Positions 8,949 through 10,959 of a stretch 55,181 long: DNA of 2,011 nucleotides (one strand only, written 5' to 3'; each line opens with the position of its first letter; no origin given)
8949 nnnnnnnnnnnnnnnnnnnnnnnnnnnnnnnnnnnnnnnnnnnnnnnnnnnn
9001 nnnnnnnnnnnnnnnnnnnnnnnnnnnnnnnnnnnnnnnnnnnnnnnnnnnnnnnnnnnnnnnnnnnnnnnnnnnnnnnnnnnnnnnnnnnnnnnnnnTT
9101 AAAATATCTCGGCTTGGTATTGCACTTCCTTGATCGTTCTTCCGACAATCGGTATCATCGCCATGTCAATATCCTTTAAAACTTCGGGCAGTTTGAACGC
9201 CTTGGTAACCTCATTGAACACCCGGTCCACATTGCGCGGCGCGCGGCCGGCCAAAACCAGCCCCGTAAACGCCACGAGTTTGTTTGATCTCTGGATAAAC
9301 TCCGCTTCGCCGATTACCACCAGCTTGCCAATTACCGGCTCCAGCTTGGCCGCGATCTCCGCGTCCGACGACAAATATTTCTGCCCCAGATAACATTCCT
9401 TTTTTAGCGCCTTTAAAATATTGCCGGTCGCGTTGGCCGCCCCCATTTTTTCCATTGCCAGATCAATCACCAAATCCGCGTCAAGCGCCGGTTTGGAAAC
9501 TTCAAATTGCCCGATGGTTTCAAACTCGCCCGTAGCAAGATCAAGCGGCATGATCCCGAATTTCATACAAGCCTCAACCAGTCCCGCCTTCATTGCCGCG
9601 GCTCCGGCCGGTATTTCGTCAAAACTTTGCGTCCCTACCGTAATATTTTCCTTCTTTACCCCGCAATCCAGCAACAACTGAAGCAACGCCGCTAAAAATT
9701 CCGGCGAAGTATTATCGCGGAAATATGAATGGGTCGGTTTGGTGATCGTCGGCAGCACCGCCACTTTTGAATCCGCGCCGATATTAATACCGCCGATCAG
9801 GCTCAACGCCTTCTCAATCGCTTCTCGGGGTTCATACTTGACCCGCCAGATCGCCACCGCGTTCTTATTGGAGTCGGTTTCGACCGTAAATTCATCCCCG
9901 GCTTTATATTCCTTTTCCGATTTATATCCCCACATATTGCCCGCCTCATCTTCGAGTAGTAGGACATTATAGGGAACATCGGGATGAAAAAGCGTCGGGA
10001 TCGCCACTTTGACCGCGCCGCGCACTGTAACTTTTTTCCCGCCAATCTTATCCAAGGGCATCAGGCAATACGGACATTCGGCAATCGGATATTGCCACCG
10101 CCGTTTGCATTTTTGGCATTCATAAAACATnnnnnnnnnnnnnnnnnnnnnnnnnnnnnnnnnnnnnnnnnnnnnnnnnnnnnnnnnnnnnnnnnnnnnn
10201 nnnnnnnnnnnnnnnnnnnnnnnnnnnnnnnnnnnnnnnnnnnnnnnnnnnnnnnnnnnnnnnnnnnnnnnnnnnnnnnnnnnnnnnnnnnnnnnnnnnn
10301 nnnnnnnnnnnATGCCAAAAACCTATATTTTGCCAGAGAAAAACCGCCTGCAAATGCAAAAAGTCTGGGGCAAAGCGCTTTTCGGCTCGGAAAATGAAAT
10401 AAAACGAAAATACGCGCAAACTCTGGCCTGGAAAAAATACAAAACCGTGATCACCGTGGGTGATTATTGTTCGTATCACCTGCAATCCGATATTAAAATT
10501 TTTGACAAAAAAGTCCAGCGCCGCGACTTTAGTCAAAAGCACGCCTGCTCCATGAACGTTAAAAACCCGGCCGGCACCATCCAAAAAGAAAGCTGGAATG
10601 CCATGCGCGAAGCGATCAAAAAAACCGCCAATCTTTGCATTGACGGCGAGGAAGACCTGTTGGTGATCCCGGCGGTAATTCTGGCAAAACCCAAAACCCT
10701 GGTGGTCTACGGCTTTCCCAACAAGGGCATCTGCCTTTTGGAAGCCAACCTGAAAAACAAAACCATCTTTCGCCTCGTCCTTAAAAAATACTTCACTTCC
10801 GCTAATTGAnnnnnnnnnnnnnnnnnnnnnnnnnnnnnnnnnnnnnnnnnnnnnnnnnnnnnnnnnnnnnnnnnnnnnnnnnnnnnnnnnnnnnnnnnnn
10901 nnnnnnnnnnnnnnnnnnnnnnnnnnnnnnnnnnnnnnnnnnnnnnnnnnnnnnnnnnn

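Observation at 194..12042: Lipid-synthesis cluster with no ACP-dependent component and an archaeal-style thiolase set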

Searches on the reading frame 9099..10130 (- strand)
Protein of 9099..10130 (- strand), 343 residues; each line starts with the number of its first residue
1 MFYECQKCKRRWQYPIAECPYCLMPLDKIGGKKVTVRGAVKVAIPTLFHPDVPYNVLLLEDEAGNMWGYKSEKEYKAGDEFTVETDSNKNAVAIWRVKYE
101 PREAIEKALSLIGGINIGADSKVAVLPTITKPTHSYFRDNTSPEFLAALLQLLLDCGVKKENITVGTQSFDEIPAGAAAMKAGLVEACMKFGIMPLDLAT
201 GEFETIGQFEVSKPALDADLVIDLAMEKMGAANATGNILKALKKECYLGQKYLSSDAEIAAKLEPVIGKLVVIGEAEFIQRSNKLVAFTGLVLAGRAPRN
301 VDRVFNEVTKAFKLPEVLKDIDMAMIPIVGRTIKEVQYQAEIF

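Call 4: search_protein_families(library=pfam, proteins=[window:9099-10130:-], max_evalue=0.001)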
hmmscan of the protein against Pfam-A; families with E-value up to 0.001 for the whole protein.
window:9099-10130:- (343 aa): 1 family
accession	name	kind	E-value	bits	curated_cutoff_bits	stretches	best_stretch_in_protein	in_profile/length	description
PF04015.17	DUF362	-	3.1e-06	27.8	24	1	140-229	17-110/200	Domain of unknown function (DUF362)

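Call 5: search_protein_families(library=ncbifam, proteins=[window:9099-10130:-], max_evalue=0.001)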
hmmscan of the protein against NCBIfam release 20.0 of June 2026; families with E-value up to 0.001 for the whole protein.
window:9099-10130:- (343 aa): 0 families

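Call 44: search_protein_families(library=ncbifam, proteins=[window:9099-10130:-], max_evalue=0.001)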
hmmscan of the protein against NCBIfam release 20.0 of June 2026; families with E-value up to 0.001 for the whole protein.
window:9099-10130:- (343 aa): 0 families

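Call 46: find_homologous_proteins(query=window:9099-10130:-, max_evalue=0.001)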
Query window:9099-10130:- (343 aa): 180 proteins with E <= 0.001 among 8000 candidates; the best 120 are listed.
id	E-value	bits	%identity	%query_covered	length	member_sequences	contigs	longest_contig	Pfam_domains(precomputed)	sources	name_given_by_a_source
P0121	1.8e-215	733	96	100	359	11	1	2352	PF04015.18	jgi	-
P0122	4.0e-197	672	86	100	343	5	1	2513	-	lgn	-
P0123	5.0e-190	649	82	100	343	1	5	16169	PF04015.18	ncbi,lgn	-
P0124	5.5e-187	639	82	100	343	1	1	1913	PF04015.18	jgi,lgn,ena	-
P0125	1.7e-156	539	69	100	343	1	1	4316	PF04015.18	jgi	jgi:hypothetical protein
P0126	2.1e-155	535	68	100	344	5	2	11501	PF04015.18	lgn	-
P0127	2.2e-150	519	68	100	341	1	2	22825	PF04015.18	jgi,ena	-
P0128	2.5e-150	519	65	100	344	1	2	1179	PF04015.18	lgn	-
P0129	3.7e-150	518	67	100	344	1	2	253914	PF04015.18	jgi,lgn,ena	jgi:hypothetical protein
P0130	5.0e-149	514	66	100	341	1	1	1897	PF04015.18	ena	-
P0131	7.1e-148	511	66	100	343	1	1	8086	PF04015.18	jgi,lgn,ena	-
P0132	7.8e-148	510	66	100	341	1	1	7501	PF04015.18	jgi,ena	-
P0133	2.0e-147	509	66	100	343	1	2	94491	PF04015.18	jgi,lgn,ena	-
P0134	4.9e-147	508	65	100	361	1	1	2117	PF04015.18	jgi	jgi:Domain of unknown function (DUF362)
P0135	7.6e-147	507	65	100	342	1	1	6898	-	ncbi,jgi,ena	ncbi:MAG: hypothetical protein WCX69_04135 [Candidatus Paceibacterota bacterium]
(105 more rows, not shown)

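Call 49: search_protein_families(library=pfam, alignment_id=A2, max_evalue=0.1)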
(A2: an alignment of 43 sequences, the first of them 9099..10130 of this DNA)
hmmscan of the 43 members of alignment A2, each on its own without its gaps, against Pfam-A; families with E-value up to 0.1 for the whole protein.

A. member 1, window:9099-10130:- (343 aa): 2 families
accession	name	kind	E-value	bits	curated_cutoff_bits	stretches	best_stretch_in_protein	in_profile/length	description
PF04015.17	DUF362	-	3.1e-06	27.8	24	1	140-229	17-110/200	Domain of unknown function (DUF362)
PF23455.1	DUF7129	-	0.095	12.9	30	1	3-23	12-34/45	Domain of unknown function (DUF7129)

B. families by the number of members that match (of 43 scanned): 15 families
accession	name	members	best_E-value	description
PF04015.17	DUF362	43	1.3e-12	Domain of unknown function (DUF362)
PF11798.14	IMS_HHH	3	0.01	IMS family HHH motif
PF15981.10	EAV_GP5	3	0.014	Envelope glycoprotein GP 5 of equine arteritis virus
PF23455.1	DUF7129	3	0.035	Domain of unknown function (DUF7129)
PF16068.10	DUF4810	1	0.022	Domain of unknown function (DUF4810)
PF01155.25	HypA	1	0.034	Hydrogenase/urease nickel incorporation, metallochaperone, hypA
PF19547.4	DUF6071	1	0.036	Family of unknown function (DUF6071)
PF15640.11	Tox-MPTase4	1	0.036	Metallopeptidase toxin 4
PF08303.17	tRNA_lig_kinase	1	0.042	tRNA ligase kinase domain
PF07080.17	DUF1348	1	0.046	Protein of unknown function (DUF1348)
PF13597.11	NRDD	1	0.048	Anaerobic ribonucleoside-triphosphate reductase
PF06093.19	Spt4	1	0.051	Spt4/RpoE2 zinc finger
PF01096.23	Zn_ribbon_TFIIS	1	0.069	Transcription factor S-II (TFIIS)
PF12993.12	DUF3877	1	0.079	Domain of unknown function, E. rectale Gene description (DUF3877)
PF09754.15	PAC2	1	0.089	PAC2 family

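Call 55: predict_structure(alignment_id=A2)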
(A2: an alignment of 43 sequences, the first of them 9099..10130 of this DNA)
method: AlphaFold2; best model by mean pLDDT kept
length: 343 residues; sequences in the alignment: 43
mean_pLDDT: 91.8   pTM: 0.90
mean pLDDT of the five models: 91.8, 91.6, 91.4, 89.9, 89.8
residues with pLDDT >= 90: 250; 70-90: 90; 50-70: 3; < 50: 0
segments of 3 or more residues with pLDDT < 50: none
pLDDT, mean of each block of 10 residues (from residue 1): 91 86 91 92 84 92 91 93 92 92 95 93 96 86 96 97 95 87 95 95 95 96 94 95 96 92 90 93 82 96 94 89 95 86 67
secondary structure, 60 per line:
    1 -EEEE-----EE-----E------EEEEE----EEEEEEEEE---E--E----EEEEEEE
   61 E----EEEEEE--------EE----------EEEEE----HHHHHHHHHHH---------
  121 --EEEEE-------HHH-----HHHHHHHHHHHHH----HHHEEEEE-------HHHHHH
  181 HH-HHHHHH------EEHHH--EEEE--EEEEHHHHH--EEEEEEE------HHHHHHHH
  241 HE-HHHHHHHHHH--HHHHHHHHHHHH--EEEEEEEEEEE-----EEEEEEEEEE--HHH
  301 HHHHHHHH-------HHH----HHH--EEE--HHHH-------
elements in order: E2-5 E25-29 E34-42 E54-61 E66-71 E92-96 H101-111 E123-127 H143-155 E163-167 H175-182 H184-189 E203-206 E209-212 H213-217 E220-226 H233-241 H244-253 H256-267 E270-280 E286-295 H298-308 E328-330 H333-336

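Call 57: fold_search(model_id=the predicted structure, library=pdb)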
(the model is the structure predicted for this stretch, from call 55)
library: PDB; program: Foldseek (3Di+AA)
matches with E <= 10: 724; with E <= 0.001: 14
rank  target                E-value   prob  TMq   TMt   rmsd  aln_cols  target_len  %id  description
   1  6d6z                  1.4e-06  1.00  0.41  0.37  11.9       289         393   12  Structure of the malate racemase apoprotein from Thermoanaerobacterium thermosaccharolyticum (released 2019-04-24)
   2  7s91                  1.4e-06  1.00  0.42  0.37  11.1       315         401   10  Structure of the malate racemase mar2 apoprotein from Thermoanaerobacterium thermosaccharolyticum at 2.25 angstroms reso (released 2021-10-13)
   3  2yjg_A                7.4e-06  1.00  0.40  0.33  12.8       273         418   11  Structure of the lactate racemase apoprotein from Thermoanaerobacterium thermosaccharolyticum (released 2012-05-30)
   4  5huq_B                3.5e-05  1.00  0.38  0.31  13.2       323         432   13  A tethered niacin-derived pincer complex with a nickel-carbon bond in lactate racemase (released 2016-02-10)
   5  9q3j_G                8.7e-05  1.00  0.40  0.31  12.9       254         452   12  Structures of LarA-like nickel-pincer nucleotide cofactor-utilizing enzyme with a single catalytic histidine residue f (released 2025-09-17)
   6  9q3j_E                1.2e-04  1.00  0.36  0.29  15.2       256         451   12  Structures of LarA-like nickel-pincer nucleotide cofactor-utilizing enzyme with a single catalytic histidine residue f (released 2025-09-17)
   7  9q3k_A                2.0e-04  1.00  0.42  0.31  14.2       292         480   12  Structure of LarA-like nickel-pincer nucleotide cofactor-utilizing enzyme with a single catalytic histidine residue fr (released 2025-09-24)
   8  9eia_B                2.0e-04  1.00  0.35  0.30  11.8       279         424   11  A broad-substrate spectrum lactate racemase A from Isosphaera pallida in complex with copurified D-lactate (released 2025-01-29)
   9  9q3j_H                2.6e-04  1.00  0.42  0.33   4.9       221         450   12  Structures of LarA-like nickel-pincer nucleotide cofactor-utilizing enzyme with a single catalytic histidine residue f (released 2025-09-17)
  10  6ok1_D                4.7e-04  1.00  0.20  0.47   3.8        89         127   19  Ltp2-ChsH2(DUF35) aldolase (released 2019-06-26)
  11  7pyt_A                4.9e-04  1.00  0.21  0.49   4.0       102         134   16  Benzoylsuccinyl-CoA thiolase with coenzyme A (released 2022-04-06)
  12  6ok1_B                5.6e-04  1.00  0.20  0.45   3.7        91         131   21  Ltp2-ChsH2(DUF35) aldolase (released 2019-06-26)
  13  7pxp_E                5.6e-04  1.00  0.21  0.48   4.0       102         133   16  Benzoylsuccinyl-CoA thiolase (released 2022-04-06)
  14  7pxp_A                6.3e-04  1.00  0.21  0.49   4.0       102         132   16  Benzoylsuccinyl-CoA thiolase (released 2022-04-06)
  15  7pxp_B                1.0e-03  1.00  0.21  0.50   3.9       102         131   16  Benzoylsuccinyl-CoA thiolase (released 2022-04-06)
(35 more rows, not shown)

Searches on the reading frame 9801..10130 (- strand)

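Call 45: search_protein_families(library=pfam, proteins=[window:9801-10130:-], max_evalue=1)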
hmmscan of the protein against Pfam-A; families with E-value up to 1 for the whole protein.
window:9801-10130:- (110 aa): 5 families
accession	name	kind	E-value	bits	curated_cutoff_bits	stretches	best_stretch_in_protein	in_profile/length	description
PF23455.1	DUF7129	-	0.011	16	30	1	3-23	12-34/45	Domain of unknown function (DUF7129)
PF13920.12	zf-C3HC4_3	-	0.09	13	27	1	5-28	26-48/49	Zinc finger, C3HC4 type (RING finger)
PF01155.25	HypA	-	0.15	12.6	28.9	1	3-37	71-108/112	Hydrogenase/urease nickel incorporation, metallochaperone, hypA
PF01096.23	Zn_ribbon_TFIIS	-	0.16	12.3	21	1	1-13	27-39/39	Transcription factor S-II (TFIIS)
PF24565.1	Ned1_M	-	0.21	11.9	27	1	53-77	70-94/100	Nuclear elongation and deformation protein 1-like, middle domain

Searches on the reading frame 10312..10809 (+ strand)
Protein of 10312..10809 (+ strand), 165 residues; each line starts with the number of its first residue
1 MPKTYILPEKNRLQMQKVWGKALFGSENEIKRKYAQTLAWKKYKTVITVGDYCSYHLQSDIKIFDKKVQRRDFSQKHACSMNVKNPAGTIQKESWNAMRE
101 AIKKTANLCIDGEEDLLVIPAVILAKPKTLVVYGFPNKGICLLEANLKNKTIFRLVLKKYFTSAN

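Call 9: search_protein_families(library=pfam, proteins=[window:10312-10809:+], max_evalue=0.001)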
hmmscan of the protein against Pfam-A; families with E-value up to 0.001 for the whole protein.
window:10312-10809:+ (165 aa): 1 family
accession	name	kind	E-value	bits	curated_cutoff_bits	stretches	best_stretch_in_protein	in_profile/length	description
PF04019.17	DUF359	-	7.9e-26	90.6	25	1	54-159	7-124/126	Protein of unknown function (DUF359)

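Call 44: search_protein_families(library=ncbifam, proteins=[window:10312-10809:+], max_evalue=0.001)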
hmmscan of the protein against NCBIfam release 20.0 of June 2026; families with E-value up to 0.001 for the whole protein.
window:10312-10809:+ (165 aa): 5 families
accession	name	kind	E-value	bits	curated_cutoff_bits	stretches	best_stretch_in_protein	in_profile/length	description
NF041125.1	deph_CoA_kin_Thcocales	equivalog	9.7e-20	70.8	300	1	5-152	3-161/176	GTP-dependent dephospho-CoA kinase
NF002248.0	PRK01160.1-3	equivalog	9e-18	64.5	300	1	5-148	7-161/180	hypothetical protein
NF002246.0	PRK01160.1-1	equivalog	7.6e-15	54.9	324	1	5-146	5-157/178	hypothetical protein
NF002247.0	PRK01160.1-2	equivalog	1.3e-11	44.8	339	1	44-157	37-158/165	hypothetical protein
NF002249.0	PRK01160.1-4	equivalog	1.3e-10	41.2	270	1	44-148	39-151/166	hypothetical protein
